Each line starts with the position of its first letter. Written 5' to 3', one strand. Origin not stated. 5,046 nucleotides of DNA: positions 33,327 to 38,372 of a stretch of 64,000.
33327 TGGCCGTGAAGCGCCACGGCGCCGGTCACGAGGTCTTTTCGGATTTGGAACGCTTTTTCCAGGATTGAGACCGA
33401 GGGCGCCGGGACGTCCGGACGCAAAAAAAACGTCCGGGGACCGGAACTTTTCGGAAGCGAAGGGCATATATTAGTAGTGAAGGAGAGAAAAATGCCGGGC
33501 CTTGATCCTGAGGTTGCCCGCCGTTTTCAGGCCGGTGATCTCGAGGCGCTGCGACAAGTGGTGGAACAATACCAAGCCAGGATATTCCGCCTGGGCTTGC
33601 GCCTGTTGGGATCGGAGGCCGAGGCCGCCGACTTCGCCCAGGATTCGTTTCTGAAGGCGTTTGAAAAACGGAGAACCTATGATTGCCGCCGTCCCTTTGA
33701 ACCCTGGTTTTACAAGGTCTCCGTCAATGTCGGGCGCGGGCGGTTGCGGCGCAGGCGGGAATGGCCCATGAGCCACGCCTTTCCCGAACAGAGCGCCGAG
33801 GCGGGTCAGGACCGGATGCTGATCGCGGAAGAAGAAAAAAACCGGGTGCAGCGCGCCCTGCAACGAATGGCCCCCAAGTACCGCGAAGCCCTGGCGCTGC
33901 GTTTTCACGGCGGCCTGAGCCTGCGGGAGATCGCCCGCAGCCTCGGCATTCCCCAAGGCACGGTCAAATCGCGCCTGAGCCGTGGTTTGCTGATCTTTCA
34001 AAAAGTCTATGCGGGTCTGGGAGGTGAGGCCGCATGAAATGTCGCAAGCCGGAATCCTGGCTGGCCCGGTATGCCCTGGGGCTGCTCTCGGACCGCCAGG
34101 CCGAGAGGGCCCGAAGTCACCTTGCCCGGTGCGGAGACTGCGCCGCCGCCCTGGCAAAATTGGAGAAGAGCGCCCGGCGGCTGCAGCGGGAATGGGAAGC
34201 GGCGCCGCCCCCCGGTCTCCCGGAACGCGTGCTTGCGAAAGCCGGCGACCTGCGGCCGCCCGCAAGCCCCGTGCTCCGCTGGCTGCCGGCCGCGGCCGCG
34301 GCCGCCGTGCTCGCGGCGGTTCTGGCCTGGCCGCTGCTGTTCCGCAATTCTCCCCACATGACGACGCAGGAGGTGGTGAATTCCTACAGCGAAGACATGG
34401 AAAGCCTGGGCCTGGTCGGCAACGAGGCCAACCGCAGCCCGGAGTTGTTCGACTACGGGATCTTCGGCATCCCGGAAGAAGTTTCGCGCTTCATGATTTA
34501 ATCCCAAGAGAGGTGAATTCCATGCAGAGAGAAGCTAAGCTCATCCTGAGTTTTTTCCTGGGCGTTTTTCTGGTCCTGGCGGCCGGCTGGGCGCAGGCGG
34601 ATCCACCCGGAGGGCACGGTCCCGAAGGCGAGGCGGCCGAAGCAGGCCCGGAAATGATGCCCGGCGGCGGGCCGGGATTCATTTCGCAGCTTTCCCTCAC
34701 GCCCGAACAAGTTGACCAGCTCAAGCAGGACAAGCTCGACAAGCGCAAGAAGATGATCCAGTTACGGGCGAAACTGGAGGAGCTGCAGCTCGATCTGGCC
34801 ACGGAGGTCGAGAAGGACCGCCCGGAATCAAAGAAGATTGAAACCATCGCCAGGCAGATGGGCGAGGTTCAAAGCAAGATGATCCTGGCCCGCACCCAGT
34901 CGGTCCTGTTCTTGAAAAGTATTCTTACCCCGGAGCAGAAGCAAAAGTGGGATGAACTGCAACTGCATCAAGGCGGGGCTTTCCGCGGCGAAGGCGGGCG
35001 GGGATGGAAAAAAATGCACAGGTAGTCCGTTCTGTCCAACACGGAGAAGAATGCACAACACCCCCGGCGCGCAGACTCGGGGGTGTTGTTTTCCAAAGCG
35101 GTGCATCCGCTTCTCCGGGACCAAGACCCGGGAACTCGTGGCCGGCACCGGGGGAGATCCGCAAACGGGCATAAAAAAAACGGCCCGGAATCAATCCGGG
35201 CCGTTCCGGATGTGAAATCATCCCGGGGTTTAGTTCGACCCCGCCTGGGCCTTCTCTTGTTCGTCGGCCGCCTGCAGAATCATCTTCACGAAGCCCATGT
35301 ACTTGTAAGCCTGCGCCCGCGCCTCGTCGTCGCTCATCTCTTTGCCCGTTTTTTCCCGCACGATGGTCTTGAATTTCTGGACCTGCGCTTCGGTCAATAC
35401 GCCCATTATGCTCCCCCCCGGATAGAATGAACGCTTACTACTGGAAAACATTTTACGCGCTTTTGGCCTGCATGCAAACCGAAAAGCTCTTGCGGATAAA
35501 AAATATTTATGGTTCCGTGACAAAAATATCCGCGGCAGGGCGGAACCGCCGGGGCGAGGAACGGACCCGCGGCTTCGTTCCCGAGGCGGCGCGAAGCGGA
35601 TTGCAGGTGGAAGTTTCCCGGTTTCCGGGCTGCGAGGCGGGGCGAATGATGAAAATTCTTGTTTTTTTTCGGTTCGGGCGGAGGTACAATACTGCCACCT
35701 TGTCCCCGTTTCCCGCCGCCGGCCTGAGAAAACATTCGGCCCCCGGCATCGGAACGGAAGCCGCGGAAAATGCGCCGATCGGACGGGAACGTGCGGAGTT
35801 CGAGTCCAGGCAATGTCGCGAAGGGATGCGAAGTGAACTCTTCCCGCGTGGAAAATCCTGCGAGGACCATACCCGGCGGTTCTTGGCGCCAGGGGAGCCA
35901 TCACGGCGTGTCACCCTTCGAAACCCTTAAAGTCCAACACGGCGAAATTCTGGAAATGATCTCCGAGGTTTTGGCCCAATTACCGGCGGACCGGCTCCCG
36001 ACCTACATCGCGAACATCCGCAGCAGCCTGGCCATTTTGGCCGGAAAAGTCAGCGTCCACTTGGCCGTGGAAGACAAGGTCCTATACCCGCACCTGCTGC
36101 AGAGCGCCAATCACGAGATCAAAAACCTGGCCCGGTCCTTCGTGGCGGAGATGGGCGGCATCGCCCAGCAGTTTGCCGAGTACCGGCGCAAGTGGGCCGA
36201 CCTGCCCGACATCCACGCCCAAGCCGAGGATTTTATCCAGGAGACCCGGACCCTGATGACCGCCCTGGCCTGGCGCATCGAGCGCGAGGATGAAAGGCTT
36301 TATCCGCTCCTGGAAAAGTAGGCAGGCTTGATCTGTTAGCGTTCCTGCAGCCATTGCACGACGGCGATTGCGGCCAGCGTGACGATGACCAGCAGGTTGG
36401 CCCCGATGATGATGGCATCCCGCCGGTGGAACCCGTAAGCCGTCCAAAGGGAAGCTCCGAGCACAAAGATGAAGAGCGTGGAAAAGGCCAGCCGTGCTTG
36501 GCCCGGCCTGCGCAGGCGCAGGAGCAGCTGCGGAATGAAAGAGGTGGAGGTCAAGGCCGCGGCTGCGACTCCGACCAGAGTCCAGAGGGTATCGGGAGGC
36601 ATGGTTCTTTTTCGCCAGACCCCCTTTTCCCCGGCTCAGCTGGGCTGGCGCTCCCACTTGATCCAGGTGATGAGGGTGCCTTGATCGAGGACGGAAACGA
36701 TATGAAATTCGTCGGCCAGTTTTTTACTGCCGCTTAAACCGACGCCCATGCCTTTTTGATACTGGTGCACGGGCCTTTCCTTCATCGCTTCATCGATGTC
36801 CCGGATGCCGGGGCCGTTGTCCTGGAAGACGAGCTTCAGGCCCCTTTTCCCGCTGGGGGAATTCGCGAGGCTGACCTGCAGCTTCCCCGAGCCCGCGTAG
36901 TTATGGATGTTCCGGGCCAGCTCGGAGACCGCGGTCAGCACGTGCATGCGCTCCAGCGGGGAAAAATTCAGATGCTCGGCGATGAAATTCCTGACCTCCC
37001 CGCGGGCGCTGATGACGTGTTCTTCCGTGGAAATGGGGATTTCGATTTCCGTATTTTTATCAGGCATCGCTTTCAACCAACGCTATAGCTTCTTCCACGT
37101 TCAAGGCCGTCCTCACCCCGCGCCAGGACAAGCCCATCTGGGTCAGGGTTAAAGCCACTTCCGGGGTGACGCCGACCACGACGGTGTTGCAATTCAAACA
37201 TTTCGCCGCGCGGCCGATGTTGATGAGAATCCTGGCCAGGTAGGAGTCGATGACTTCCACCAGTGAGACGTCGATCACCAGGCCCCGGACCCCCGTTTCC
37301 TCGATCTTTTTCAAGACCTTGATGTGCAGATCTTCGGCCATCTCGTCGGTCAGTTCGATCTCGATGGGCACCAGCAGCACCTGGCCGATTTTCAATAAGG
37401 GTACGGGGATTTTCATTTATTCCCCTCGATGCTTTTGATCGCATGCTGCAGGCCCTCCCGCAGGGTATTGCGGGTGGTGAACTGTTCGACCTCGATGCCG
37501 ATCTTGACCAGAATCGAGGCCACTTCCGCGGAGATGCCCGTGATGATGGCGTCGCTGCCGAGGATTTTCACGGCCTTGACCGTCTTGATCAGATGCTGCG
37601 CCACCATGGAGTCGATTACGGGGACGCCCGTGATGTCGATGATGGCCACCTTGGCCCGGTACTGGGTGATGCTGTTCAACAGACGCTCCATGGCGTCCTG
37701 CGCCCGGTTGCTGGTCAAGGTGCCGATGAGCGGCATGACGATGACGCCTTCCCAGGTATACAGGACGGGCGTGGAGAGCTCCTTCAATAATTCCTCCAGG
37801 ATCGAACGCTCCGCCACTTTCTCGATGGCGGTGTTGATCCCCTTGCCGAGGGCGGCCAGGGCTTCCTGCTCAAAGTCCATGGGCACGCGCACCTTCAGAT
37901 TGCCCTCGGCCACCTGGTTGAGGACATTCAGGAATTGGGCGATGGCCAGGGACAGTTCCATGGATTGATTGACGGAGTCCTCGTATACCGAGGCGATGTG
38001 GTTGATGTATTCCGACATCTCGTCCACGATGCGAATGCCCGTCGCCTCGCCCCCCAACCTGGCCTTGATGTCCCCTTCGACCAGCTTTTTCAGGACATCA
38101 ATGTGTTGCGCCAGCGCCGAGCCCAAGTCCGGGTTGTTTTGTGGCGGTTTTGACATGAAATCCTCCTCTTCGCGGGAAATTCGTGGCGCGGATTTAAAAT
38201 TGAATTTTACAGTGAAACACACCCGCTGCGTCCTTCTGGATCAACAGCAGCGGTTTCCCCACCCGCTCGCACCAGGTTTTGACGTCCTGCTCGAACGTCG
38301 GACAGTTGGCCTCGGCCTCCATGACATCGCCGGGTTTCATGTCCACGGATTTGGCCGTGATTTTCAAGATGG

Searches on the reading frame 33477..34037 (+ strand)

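Call 44: search_protein_families(library=pfam, proteins=[window:33477-34037:+], max_evalue=0.001)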
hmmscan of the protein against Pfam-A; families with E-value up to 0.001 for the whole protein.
window:33477-34037:+ (186 aa): 5 families
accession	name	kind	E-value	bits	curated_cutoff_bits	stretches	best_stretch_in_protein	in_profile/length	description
PF08281.18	Sigma70_r4_2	-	1.1e-15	57.4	25.7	1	122-171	2-51/54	Sigma-70, region 4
PF04545.22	Sigma70_r4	-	1.2e-11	44.3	24.1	1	127-171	1-45/50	Sigma-70, region 4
PF04542.20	Sigma70_r2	-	3.7e-11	43.1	24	1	29-94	2-69/71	Sigma-70 region 2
PF07638.17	Sigma70_ECF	-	4.4e-05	23.9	21.1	1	127-167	132-172/185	ECF sigma factor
PF13412.12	HTH_24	-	0.00021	21.3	21.9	1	144-169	15-40/48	Winged helix-turn-helix DNA-binding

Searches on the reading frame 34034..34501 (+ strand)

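Call 44: search_protein_families(library=pfam, proteins=[window:34034-34501:+], max_evalue=0.001)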
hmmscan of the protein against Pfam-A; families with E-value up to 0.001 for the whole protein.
window:34034-34501:+ (155 aa): 1 family
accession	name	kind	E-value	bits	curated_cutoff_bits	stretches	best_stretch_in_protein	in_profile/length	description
PF13490.11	zf-HC2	-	2.2e-05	24.9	22.2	1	3-37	1-35/35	Putative zinc-finger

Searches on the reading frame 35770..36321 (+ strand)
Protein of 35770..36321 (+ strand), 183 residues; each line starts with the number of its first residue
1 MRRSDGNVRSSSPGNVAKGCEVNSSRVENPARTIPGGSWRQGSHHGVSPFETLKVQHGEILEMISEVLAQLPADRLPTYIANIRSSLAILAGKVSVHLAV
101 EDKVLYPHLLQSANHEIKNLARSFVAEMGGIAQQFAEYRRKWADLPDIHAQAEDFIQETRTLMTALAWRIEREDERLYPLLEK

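Call 44: search_protein_families(library=pfam, proteins=[window:35770-36321:+], max_evalue=0.001)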
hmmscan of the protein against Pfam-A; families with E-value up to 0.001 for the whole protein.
window:35770-36321:+ (183 aa): 1 family
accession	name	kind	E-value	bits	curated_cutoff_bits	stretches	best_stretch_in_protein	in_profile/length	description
PF01814.28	Hemerythrin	-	2.3e-14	54.4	25.3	1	49-181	2-127/127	Hemerythrin HHE cation binding domain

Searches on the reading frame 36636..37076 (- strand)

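Call 44: search_protein_families(library=pfam, proteins=[window:36636-37076:-], max_evalue=0.001)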
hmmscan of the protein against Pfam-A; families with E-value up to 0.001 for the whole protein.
window:36636-37076:- (146 aa): 2 families
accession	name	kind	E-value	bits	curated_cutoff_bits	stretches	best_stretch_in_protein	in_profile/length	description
PF02518.31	HATPase_c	-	7.3e-09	36.5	26.4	1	45-138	5-105/111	Histidine kinase-, DNA gyrase B-, and HSP90-like ATPase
PF13581.12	HATPase_c_2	-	1.1e-07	32.3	27.4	1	17-137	4-124/127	Histidine kinase-like ATPase domain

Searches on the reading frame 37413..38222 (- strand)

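Call 44: search_protein_families(library=pfam, proteins=[window:37413-38222:-], max_evalue=0.001)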
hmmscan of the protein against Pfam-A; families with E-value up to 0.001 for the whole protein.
window:37413-38222:- (269 aa): 1 family
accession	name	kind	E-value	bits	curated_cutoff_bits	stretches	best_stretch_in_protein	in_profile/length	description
PF01740.26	STAS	-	1e-13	51.4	22.6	1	153-256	3-105/106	STAS domain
